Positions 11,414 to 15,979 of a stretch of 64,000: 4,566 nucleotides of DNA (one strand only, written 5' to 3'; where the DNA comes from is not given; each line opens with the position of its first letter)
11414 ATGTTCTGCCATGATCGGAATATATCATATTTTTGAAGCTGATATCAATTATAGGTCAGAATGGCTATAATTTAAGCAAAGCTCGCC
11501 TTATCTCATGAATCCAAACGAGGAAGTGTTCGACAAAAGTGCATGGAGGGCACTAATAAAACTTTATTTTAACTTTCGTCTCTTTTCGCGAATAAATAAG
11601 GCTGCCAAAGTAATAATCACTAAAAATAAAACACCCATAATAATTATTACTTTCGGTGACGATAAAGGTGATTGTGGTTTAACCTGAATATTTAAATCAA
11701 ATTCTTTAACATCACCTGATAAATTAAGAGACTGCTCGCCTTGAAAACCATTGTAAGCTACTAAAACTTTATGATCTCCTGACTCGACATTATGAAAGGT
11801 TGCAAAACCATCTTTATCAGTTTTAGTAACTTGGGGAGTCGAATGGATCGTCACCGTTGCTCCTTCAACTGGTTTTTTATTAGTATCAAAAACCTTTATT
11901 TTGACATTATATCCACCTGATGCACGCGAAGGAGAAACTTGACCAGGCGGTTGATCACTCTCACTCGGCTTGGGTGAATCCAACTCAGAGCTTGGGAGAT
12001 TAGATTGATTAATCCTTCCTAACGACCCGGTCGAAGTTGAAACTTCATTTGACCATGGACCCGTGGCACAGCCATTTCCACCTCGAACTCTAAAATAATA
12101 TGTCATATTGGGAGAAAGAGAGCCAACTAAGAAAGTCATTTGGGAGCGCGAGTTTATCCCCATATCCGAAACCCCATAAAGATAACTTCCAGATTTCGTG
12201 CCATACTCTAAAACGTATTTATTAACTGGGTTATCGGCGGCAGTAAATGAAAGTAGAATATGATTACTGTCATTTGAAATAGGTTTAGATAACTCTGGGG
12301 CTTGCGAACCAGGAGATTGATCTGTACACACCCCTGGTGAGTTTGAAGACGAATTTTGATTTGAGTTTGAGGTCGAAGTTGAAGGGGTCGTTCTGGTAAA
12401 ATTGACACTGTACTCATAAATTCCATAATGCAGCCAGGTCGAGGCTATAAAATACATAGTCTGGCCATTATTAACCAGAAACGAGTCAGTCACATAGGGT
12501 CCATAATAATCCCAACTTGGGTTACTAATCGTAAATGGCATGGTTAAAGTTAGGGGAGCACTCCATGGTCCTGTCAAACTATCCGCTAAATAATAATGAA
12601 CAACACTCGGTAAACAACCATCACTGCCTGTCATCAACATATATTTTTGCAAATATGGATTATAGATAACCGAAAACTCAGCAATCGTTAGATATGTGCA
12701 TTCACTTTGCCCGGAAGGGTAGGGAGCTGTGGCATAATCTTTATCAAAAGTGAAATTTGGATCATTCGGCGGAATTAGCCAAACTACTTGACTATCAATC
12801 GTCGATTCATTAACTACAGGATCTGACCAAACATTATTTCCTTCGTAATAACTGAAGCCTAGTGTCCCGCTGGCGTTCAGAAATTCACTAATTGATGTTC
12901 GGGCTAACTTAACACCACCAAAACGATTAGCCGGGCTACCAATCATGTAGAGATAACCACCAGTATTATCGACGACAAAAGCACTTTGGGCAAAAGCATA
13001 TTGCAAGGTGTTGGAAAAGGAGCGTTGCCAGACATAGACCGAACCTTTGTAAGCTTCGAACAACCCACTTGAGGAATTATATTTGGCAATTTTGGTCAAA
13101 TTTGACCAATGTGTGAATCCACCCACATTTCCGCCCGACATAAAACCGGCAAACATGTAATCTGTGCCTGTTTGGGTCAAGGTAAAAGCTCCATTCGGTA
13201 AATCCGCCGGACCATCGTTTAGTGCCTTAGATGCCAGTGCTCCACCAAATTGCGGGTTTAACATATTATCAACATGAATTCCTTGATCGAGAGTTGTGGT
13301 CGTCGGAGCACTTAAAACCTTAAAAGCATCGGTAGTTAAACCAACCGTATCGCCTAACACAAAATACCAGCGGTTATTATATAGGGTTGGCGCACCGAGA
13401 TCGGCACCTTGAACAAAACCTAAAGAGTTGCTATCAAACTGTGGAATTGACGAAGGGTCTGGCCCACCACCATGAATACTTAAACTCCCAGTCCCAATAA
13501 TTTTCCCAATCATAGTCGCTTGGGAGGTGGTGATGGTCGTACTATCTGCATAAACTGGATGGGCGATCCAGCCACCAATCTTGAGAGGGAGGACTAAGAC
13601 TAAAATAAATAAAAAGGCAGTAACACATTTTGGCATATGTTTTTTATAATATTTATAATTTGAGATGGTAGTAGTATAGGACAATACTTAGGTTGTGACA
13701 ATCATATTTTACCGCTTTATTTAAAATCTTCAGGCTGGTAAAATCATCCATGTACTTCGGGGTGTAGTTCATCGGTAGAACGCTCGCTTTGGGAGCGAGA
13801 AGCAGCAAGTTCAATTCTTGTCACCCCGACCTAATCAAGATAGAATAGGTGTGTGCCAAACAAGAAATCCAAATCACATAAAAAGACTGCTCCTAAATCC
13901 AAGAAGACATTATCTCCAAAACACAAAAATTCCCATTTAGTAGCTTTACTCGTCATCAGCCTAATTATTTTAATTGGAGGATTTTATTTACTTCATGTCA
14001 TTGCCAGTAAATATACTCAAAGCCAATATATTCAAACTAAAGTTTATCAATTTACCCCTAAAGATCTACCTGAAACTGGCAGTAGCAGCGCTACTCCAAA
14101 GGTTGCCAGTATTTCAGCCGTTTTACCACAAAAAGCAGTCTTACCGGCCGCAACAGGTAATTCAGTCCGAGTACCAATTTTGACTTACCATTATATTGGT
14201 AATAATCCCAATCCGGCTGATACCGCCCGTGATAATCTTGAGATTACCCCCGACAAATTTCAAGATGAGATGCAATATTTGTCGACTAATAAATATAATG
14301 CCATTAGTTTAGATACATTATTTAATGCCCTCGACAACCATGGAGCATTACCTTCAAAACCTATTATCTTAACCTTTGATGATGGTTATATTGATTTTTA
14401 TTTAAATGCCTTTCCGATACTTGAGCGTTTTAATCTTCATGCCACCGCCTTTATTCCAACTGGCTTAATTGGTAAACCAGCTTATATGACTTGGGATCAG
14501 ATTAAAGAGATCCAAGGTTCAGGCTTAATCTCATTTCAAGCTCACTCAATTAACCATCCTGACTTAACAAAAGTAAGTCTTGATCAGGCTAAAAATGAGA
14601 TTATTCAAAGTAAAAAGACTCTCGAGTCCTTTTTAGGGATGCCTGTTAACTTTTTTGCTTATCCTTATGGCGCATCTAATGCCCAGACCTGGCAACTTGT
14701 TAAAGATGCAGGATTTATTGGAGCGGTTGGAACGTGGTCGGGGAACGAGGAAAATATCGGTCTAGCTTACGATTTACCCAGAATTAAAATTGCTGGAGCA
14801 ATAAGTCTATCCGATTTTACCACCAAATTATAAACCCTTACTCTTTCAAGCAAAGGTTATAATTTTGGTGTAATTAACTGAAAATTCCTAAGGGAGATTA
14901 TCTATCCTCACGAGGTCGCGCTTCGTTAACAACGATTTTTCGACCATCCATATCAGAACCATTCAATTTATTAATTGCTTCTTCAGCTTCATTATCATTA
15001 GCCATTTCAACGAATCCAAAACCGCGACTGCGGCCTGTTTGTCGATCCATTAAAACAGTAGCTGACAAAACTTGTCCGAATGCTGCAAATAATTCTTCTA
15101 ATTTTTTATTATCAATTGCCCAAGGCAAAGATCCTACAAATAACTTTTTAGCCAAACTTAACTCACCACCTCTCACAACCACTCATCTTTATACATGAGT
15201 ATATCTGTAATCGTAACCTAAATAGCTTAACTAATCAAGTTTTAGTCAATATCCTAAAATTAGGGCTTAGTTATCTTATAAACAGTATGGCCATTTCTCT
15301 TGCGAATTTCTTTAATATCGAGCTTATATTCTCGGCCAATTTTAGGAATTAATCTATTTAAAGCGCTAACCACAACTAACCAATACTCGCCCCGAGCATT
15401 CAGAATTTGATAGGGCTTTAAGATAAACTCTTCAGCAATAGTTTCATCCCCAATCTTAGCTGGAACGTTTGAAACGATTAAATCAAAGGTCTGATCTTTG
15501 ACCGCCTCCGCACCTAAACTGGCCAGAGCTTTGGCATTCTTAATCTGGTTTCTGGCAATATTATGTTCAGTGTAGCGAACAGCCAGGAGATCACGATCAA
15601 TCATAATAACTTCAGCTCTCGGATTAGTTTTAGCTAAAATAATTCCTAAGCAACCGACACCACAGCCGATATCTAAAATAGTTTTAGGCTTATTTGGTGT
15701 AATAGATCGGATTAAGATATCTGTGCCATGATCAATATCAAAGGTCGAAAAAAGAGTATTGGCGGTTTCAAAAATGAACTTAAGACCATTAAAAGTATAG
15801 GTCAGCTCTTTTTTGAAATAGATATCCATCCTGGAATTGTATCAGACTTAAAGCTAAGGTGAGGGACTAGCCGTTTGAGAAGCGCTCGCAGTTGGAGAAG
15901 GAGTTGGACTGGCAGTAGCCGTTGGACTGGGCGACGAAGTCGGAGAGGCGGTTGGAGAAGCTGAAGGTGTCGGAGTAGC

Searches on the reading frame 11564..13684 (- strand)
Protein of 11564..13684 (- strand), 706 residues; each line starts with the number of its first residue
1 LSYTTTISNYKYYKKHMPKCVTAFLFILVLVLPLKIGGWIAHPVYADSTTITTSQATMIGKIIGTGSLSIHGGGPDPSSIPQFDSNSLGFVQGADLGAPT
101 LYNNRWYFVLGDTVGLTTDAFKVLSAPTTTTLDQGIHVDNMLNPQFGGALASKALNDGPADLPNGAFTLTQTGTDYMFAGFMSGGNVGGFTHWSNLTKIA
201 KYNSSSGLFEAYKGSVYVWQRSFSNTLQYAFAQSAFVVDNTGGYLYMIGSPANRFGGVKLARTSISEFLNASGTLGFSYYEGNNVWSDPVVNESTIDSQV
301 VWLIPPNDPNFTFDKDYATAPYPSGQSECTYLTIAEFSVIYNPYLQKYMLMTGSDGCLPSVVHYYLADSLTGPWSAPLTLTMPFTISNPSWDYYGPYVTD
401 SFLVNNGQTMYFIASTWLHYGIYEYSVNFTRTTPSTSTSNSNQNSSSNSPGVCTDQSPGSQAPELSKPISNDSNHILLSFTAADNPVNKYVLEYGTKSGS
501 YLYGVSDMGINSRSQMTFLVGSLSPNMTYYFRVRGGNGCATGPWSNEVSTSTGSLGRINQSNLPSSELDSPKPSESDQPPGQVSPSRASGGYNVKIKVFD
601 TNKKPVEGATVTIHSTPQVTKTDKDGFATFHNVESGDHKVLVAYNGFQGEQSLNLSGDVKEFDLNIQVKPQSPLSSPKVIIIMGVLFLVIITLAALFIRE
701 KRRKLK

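Call 9: search_protein_families(library=pfam, proteins=[window:11564-13684:-])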
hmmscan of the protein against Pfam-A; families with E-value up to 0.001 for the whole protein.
window:11564-13684:- (706 aa): 6 families
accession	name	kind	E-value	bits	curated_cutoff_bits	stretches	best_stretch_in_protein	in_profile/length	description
PF13810.12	DUF4185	-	5.6e-23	82.1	39.5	1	91-423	12-306/309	Domain of unknown function (DUF4185)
PF13620.12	CarboxypepD_reg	-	4.3e-10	40.2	32.3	1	594-656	2-70/82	Carboxypeptidase regulatory-like domain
PF13715.12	CarbopepD_reg_2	-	1.2e-09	38.5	32.2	1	597-672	4-80/88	CarboxypepD_reg-like domain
PF00041.27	fn3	-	7.1e-08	33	25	1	470-550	10-83/84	Fibronectin type III domain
PF24025.1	Ig_DR_A0283-like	-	3e-06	27.9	27.1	1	588-643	3-63/102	DR_A0283-like, Ig-like domain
PF16656.11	Pur_ac_phosph_N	-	3.2e-05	24.9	30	1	471-552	10-93/93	Purple acid Phosphatase, N-terminal domain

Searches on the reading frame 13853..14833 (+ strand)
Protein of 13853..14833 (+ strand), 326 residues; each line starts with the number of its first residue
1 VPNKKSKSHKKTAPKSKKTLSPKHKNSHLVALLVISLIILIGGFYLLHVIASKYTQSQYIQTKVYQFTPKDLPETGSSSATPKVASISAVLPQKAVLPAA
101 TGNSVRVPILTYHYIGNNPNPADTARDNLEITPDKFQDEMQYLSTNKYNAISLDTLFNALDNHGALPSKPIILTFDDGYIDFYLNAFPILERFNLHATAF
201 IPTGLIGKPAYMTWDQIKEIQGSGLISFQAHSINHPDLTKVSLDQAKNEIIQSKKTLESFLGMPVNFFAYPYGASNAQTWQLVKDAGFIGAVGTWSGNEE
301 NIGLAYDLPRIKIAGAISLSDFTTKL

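Call 9: search_protein_families(library=pfam, proteins=[window:13853-14833:+])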
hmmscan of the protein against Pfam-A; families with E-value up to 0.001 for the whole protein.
window:13853-14833:+ (326 aa): 1 family
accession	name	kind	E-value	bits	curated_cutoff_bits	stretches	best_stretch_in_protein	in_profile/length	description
PF01522.26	Polysacc_deac_1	-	3.7e-28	98.4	23.1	1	165-288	3-121/124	Polysaccharide deacetylase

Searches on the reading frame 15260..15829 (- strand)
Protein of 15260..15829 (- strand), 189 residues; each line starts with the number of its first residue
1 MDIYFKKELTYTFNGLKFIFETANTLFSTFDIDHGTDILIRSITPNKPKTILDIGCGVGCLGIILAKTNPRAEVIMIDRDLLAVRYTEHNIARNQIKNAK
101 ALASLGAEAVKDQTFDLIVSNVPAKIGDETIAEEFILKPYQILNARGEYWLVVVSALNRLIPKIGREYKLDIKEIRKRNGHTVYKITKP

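Call 9: search_protein_families(library=pfam, proteins=[window:15260-15829:-])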
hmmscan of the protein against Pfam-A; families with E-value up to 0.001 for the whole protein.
window:15260-15829:- (189 aa): 12 families
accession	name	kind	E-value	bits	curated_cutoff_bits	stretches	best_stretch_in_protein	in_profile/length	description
PF05175.20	MTS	-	3e-32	112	23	1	19-184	3-169/170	Methyltransferase small domain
PF06325.19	PrmA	-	3.2e-13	50.3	22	1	47-126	161-238/296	Ribosomal protein L11 methyltransferase (PrmA)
PF13847.12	Methyltransf_31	-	9.9e-13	48.4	27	1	47-129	3-90/145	Methyltransferase domain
PF13649.12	Methyltransf_25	-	4.7e-08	34.1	27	1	51-130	1-80/97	Methyltransferase domain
PF02527.21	GidB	-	1.7e-07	31.2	27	1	44-121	46-122/184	rRNA small subunit methyltransferase G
PF08242.18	Methyltransf_12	-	4.8e-07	30.9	30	1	52-121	1-72/98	Methyltransferase domain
PF02475.24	TRM5-TYW2_MTfase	-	9.3e-07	29.4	28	1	14-146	6-130/164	TRM5/TYW2 methyltransferase domain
PF10294.15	Methyltransf_16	-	4.5e-06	27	21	1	46-103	45-103/174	Lysine methyltransferase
PF02390.23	Methyltransf_4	-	1.6e-05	24.9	24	1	49-104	3-58/173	Putative methyltransferase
PF13489.12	Methyltransf_23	-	4e-05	23.8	27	1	45-121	20-88/164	Methyltransferase domain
PF12847.13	Methyltransf_18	-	0.00025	21.5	27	1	47-119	14-87/151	Methyltransferase domain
PF08241.18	Methyltransf_11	-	0.00031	21.8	21.2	1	52-121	1-67/95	Methyltransferase domain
